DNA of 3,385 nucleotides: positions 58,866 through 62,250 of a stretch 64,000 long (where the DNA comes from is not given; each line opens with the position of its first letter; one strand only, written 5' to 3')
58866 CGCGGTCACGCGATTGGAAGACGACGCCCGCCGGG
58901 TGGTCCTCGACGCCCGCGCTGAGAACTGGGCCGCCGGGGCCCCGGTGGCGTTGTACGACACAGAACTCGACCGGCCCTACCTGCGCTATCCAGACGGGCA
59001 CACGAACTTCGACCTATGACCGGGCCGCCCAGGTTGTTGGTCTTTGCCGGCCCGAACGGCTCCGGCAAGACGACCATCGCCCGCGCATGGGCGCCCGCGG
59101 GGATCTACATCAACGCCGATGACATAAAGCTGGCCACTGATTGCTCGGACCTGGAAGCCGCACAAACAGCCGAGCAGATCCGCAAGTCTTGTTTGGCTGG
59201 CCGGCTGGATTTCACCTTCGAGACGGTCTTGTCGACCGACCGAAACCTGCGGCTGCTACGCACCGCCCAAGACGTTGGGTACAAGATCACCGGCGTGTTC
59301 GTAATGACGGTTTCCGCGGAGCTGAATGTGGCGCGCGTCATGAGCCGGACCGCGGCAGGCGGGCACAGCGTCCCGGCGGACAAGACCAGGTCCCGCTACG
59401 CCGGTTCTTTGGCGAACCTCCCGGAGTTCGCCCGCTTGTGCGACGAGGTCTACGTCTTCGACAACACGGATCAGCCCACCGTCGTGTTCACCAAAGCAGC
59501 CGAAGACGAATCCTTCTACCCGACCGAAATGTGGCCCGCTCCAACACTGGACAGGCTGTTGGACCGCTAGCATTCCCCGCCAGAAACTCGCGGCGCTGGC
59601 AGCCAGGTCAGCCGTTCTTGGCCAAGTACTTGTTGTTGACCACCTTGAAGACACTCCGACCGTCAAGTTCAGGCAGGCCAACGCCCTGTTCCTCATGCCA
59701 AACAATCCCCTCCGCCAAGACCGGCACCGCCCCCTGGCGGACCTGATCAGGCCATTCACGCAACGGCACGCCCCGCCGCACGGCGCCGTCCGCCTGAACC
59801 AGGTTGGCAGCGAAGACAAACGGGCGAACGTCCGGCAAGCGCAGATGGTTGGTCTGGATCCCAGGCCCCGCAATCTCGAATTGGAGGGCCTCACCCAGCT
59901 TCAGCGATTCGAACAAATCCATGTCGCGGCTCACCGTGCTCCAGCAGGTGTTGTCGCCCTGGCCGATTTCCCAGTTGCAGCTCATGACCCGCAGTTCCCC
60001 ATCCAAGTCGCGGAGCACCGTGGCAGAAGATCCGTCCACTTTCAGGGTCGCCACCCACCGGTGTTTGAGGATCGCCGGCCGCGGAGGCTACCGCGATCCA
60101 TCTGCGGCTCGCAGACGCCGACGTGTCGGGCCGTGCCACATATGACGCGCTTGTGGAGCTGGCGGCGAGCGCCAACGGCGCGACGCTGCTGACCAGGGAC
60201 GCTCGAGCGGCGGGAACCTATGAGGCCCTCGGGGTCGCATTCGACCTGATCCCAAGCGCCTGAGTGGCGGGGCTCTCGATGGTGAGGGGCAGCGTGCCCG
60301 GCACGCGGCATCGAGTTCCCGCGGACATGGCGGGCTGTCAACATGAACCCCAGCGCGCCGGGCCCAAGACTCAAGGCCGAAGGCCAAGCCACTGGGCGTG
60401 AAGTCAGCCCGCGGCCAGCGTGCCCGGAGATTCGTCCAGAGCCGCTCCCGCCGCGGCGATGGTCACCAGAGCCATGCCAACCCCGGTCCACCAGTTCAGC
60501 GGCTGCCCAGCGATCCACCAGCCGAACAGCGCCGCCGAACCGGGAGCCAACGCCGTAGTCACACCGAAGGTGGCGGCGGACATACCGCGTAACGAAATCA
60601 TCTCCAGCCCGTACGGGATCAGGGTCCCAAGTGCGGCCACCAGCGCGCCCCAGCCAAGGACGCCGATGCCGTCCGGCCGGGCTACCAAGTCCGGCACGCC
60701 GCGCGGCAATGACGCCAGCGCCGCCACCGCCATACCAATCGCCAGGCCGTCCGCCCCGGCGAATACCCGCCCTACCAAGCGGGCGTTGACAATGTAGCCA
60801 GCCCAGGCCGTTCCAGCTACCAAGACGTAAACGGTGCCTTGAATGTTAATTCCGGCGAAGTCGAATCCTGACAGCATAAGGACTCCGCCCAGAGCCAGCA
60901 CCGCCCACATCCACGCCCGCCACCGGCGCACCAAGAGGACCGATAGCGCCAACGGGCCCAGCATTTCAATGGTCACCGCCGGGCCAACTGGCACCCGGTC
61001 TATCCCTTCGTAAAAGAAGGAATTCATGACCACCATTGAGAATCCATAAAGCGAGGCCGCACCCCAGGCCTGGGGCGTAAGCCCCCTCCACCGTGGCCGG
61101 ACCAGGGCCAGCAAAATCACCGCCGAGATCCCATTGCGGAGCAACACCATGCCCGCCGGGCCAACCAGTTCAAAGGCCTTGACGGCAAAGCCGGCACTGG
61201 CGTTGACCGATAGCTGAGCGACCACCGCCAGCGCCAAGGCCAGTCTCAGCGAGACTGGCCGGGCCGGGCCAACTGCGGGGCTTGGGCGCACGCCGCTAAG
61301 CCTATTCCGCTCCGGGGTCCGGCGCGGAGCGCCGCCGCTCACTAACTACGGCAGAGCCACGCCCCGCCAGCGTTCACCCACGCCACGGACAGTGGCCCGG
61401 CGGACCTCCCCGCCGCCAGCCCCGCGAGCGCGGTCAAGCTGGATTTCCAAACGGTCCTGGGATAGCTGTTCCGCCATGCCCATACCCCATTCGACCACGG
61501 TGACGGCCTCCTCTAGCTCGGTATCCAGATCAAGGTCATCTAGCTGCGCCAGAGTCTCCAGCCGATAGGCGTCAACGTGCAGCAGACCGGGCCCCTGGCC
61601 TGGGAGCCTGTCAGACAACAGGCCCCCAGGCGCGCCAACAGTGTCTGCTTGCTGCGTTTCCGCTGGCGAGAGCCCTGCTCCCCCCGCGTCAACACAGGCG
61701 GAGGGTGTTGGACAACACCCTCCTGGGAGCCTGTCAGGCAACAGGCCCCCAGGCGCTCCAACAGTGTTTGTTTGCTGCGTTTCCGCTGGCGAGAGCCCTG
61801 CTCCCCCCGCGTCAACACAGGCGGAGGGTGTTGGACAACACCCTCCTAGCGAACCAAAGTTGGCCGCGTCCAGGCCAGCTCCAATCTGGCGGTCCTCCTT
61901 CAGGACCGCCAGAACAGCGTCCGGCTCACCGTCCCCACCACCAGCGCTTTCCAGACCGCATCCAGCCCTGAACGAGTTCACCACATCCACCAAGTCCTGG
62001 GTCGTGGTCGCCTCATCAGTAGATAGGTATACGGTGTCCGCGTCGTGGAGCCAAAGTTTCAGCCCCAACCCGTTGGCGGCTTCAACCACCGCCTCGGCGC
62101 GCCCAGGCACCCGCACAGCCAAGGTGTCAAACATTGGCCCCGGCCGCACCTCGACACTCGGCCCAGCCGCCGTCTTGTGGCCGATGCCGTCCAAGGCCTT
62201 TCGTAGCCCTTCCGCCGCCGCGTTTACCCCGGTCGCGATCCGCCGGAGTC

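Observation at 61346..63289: Uninterrupted 647-codon ORF that is half GcvP and half TsaE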

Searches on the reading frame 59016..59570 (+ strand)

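Call 3: search_protein_families(library=pfam, proteins=[window:59016-59570:+], max_evalue=0.01)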
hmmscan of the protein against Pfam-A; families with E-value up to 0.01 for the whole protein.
window:59016-59570:+ (184 aa): 4 families
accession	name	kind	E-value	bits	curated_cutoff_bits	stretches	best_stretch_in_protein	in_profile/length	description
PF06414.18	Zeta_toxin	-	1.7e-10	41.1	22.3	1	5-153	16-190/199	Zeta toxin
PF13671.12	AAA_33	-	3.4e-06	27.9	27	1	7-121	1-128/143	AAA domain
PF13476.12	AAA_23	-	0.0045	18.1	27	1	6-24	20-38/201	AAA domain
PF00004.35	AAA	-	0.0094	16.8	21.2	0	9-30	2-22/131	ATPase family associated with various cellular activities (AAA)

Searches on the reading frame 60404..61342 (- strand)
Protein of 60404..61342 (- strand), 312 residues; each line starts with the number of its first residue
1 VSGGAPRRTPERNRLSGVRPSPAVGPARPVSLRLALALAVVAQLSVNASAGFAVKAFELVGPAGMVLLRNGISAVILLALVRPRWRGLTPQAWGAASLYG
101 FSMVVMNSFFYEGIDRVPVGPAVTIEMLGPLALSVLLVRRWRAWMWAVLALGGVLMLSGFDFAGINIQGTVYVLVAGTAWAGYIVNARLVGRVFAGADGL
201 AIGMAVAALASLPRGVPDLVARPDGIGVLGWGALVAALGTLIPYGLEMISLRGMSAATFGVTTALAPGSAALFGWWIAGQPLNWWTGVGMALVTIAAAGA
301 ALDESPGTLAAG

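Call 3: search_protein_families(library=pfam, proteins=[window:60404-61342:-], max_evalue=0.01)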
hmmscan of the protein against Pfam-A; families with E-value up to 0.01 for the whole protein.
window:60404-61342:- (312 aa): 1 family
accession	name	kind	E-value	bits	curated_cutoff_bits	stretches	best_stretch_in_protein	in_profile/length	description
PF00892.27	EamA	-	1.2e-15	58.5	28.2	2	169-298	3-131/135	EamA-like transporter family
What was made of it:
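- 60404..61342 (-): EamA-family transporter, the conserved downstream neighbour of tsaE in relatives. Pfam EamA (call 3).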

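Call 42: find_encoding_contigs(protein=window:60404-61342:-, flank=10000, max_places=10)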
Protein window:60404-61342:- (312 aa): no gene with exactly this product is on record in the collection.

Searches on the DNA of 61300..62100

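Call 26: search_rna_families(source=window, start=61300, end=62100, threshold=evalue, max_evalue=10, show_alignments=2)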
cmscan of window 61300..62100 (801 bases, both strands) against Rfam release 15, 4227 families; matches with E-value up to 10: 5.
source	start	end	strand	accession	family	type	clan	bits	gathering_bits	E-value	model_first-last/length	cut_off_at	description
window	61536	61710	-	RF02200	TTC28-AS1_3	Gene; lncRNA;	-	19.5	55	2.4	1-184/184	no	TTC28 antisense RNA 1 conserved region 3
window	61594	61754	-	RF02354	BjrC80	Gene; sRNA;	-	17.1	80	0.8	1-162/162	no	Bradyrhizobiaceae sRNA BjrC80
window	61453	61636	+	RF01249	snR190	Gene; snRNA; snoRNA; CD-box;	CL00044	16.9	40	0.23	1-198/198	no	Small nucleolar RNA snR190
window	61721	61837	-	RF02201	TTC28-AS1_4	Gene; lncRNA;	-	14.2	45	9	1-113/113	no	TTC28 antisense RNA 1 conserved region 4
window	61773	61786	-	RF00017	Metazoa_SRP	Gene;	CL00003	9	70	8.6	194-207/299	no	Metazoan signal recognition particle RNA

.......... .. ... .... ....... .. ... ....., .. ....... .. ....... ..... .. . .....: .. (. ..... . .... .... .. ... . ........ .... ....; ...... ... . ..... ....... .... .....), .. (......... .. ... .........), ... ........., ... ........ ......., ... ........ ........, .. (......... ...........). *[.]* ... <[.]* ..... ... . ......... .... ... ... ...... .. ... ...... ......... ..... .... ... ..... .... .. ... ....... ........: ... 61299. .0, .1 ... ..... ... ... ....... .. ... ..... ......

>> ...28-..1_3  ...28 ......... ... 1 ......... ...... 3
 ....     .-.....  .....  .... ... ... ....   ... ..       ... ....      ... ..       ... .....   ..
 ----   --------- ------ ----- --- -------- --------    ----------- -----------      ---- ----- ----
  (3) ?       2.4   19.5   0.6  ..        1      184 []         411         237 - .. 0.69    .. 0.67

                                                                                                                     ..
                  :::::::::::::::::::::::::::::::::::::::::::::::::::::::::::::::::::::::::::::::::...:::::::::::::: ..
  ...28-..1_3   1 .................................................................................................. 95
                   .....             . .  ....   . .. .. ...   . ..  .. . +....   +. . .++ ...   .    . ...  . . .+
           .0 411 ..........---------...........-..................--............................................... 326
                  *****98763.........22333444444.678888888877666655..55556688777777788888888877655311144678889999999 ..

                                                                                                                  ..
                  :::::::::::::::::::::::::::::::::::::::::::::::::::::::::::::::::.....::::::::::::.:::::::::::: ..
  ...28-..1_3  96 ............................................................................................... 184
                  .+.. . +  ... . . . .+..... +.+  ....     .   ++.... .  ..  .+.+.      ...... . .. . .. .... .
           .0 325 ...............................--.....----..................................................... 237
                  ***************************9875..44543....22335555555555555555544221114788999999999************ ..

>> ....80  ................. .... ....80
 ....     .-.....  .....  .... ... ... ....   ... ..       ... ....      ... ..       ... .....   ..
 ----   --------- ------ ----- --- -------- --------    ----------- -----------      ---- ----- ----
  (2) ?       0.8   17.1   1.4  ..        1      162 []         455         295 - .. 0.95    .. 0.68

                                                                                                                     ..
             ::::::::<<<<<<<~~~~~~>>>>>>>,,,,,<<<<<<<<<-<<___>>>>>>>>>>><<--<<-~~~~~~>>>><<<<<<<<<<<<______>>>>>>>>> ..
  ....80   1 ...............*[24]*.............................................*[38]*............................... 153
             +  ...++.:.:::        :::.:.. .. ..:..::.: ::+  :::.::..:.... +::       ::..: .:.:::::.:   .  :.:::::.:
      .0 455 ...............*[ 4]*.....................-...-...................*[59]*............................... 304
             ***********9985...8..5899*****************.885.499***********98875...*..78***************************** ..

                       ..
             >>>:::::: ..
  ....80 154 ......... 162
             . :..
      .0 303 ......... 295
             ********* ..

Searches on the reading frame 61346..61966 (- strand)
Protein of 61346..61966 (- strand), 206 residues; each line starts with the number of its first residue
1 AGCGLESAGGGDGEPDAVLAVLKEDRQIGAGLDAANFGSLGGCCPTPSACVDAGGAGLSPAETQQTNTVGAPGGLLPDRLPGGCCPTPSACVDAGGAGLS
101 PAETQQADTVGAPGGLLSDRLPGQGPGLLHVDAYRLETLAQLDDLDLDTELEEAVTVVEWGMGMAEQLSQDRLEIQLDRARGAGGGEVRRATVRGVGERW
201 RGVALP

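Call 18: find_homologous_proteins(query=window:61346-61966:-, max_evalue=0.001)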
Query window:61346-61966:- (206 aa): 3010 proteins with E <= 0.001 among 8000 candidates; the best 120 are listed.
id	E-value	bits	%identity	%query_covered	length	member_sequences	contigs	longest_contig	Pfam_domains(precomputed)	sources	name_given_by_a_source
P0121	3.3e-30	124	65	47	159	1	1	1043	PF02367.24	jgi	jgi:tRNA threonylcarbamoyladenosine biosynthesis protein TsaE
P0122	1.8e-25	108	69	40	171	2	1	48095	PF02367.24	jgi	jgi:tRNA threonylcarbamoyladenosine biosynthesis protein TsaE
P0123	1.2e-24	106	62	41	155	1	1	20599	PF02367.24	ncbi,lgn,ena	-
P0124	1.3e-24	105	58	47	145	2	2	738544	PF02367.24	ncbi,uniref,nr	ncbi:tRNA (adenosine(37)-N6)-threonylcarbamoyltransferase complex ATPase subunit type 1 TsaE [Quadri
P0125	1.7e-24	105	58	47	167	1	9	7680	PF02367.24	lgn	-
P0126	4.2e-24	104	52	47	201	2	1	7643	PF02367.24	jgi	jgi:tRNA threonylcarbamoyladenosine biosynthesis protein TsaE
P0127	4.5e-24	104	58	47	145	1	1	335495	PF02367.24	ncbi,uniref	ncbi:tRNA (adenosine(37)-N6)-threonylcarbamoyltransferase complex ATPase subunit type 1 TsaE [Quadri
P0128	4.9e-24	104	59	47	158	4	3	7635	PF02367.24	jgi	jgi:tRNA threonylcarbamoyladenosine biosynthesis protein TsaE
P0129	1.1e-23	102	57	47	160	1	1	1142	PF02367.24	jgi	jgi:tRNA threonylcarbamoyladenosine biosynthesis protein TsaE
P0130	2.0e-23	102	67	40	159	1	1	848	PF02367.24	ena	-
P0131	4.4e-23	100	58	47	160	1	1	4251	PF02367.24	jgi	jgi:tRNA threonylcarbamoyladenosine biosynthesis protein TsaE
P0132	4.9e-23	100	58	47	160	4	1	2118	PF02367.24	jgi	jgi:tRNA threonylcarbamoyladenosine biosynthesis protein TsaE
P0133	5.5e-23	100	64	40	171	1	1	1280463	PF02367.24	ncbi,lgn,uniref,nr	ncbi:tRNA (adenosine(37)-N6)-threonylcarbamoyltransferase complex ATPase subunit type 1 TsaE [Quadri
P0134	6.4e-23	100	96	26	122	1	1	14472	PF02367.24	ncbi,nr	ncbi:MAG: tRNA (adenosine(37)-N6)-threonylcarbamoyltransferase complex ATPase subunit type 1 TsaE, p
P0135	6.7e-23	100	68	37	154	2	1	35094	PF02367.24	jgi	jgi:tRNA threonylcarbamoyladenosine biosynthesis protein TsaE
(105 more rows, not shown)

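Call 20: find_encoding_contigs(protein=P0134, flank=10000, max_places=5)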
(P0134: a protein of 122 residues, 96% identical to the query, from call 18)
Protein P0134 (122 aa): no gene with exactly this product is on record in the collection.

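Call 34: list_cluster_members(proteins=[P0134, P0001])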
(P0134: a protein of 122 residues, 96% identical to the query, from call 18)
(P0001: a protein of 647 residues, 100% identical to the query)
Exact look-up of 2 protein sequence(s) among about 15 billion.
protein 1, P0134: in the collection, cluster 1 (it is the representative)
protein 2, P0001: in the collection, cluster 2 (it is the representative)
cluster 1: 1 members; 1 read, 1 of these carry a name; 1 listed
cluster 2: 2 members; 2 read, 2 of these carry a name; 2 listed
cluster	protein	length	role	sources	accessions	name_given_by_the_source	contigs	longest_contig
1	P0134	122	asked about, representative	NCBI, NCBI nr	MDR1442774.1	MAG: tRNA (adenosine(37)-N6)-threonylcarbamoyltransferase complex ATPase subunit type 1 ... | tRNA (adenosine(37)-N6)-threonylcarbamoyltransferase complex ATPase subunit type 1 TsaE ...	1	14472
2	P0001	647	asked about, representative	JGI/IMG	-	glycine cleavage system pyridoxal-binding protein P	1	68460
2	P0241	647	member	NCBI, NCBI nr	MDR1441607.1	MAG: tRNA (adenosine(37)-N6)-threonylcarbamoyltransferase complex ATPase subunit type 1 ... | tRNA (adenosine(37)-N6)-threonylcarbamoyltransferase complex ATPase subunit type 1 TsaE ...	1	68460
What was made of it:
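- Closest known: Repeat-induced chimeric contigs in short-read metagenome assemblies. Different: That ORF passes gene callers: NCBI named it TsaE and JGI named it GcvP (call 34).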

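Call 35: find_encoding_contigs(protein=P0122, flank=10000, max_places=3)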
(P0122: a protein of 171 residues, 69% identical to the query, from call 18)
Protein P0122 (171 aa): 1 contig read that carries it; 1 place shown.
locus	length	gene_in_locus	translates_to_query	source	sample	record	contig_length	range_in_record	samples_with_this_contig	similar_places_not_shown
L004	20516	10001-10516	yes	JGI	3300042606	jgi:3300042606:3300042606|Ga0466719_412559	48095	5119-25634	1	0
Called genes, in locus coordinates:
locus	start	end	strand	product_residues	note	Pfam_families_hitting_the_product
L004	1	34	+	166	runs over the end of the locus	PF02566:OsmC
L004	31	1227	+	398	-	-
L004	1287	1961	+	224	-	PF00881:Nitroreductase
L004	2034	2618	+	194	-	PF07336:ABATE, PF11706:zf-CGNR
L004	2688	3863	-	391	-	PF01053:Cys_Met_Meta_PP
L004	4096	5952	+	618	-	PF13522:GATase_6, PF13537:GATase_7, PF01380:SIS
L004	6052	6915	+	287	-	PF01063:Aminotran_4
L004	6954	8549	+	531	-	PF03853:YjeF_N, PF01256:Carb_kinase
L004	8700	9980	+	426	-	PF01168:Ala_racemase_N, PF00842:Ala_racemase_C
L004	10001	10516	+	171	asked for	PF02367:TsaE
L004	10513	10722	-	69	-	-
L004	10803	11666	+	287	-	PF00892:EamA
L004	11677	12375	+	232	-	PF00814:TsaD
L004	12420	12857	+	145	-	PF13480:Acetyltransf_6 (weak), PF13527:Acetyltransf_9 (faint), PF00583:Acetyltransf_1, PF13673:Acetyltransf_10, PF13508:Acetyltransf_7, PF08445:FR47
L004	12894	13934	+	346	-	PF00814:TsaD, PF22521:HypF_C_2 (weak)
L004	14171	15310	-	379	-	PF04107:GCS2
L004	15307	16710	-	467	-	PF04445:SAM_MT (weak), PF18096:Thump_like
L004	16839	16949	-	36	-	-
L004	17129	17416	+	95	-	PF08681:TacA1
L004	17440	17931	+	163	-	PF00583:Acetyltransf_1, PF13673:Acetyltransf_10, PF13508:Acetyltransf_7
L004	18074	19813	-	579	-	-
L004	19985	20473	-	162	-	PF14340:DUF4395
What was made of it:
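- On TsaE (t6A ATPase): Same order as L004 (call 35).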

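Call 36: find_encoding_contigs(protein=P0126, flank=10000, max_places=3)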
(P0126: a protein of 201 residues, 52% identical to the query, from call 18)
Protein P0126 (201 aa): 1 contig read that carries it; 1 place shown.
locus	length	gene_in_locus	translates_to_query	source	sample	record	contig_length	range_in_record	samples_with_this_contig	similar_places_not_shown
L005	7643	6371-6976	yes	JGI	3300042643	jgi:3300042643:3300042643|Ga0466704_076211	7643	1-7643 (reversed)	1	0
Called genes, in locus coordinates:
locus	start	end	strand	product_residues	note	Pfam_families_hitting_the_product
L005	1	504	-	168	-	PF01053:Cys_Met_Meta_PP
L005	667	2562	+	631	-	PF13522:GATase_6, PF13537:GATase_7, PF01380:SIS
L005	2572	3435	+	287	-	PF01063:Aminotran_4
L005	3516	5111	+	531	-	PF03853:YjeF_N, PF01256:Carb_kinase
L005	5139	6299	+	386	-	PF01168:Ala_racemase_N, PF00842:Ala_racemase_C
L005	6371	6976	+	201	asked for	PF02367:TsaE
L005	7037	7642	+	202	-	?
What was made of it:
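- Relatives have glmS-...-alr-tsaE-x-EamA-tsaB-rimI-tsaD (L004, L005; calls 35, 36).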

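Call 49: search_protein_families(library=pfam, proteins=[P0134], max_evalue=0.001)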
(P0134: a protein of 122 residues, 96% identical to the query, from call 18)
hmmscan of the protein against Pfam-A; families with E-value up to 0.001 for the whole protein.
P0134 (122 aa): 2 families
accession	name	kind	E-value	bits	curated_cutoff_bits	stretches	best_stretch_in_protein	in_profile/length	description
PF02367.23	TsaE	-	2.8e-18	66.5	26.6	1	6-66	2-62/128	Threonylcarbamoyl adenosine biosynthesis protein TsaE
PF13481.12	AAA_25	-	0.00088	19.4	27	0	18-43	26-51/195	AAA domain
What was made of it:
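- The deletion would remove alr, glmS and the TsaE P-loop, while tsaB, rimI, tsaD, gcvT and gcvH stay perfectly intact (calls 35, 36, 49).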

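Call 69: predict_structure(alignment_id=A4)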
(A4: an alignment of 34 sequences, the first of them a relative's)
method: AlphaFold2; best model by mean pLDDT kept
length: 159 residues; sequences in the alignment: 34
mean_pLDDT: 87.4   pTM: 0.86
mean pLDDT of the five models: 87.4, 87.0, 86.8, 85.9, 85.6
residues with pLDDT >= 90: 98; 70-90: 49; 50-70: 8; < 50: 4
segments of 3 or more residues with pLDDT < 50: 1-3
pLDDT, mean of each block of 10 residues (from residue 1): 73 96 97 91 93 97 82 96 86 78 88 77 91 70 93 92
secondary structure, 60 per line:
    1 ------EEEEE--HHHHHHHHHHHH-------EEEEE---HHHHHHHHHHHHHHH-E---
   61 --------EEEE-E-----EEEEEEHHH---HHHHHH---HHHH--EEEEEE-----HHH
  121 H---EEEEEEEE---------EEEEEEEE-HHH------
elements in order: E7-11 H14-25 E33-37 H41-55 E69-72 E80-85 H92-97 H101-104 E107-112 H118-121 E125-132 E142-149
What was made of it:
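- On RPE-like / MITE-like in-frame palindromic element: The site is a beta-hairpin turn in the AF2 model (call 69).
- The insertion site in TsaE is the turn between strands 69-72 and 80-85 in an AF2 model of relative P0121 (pLDDT 87; call 69).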
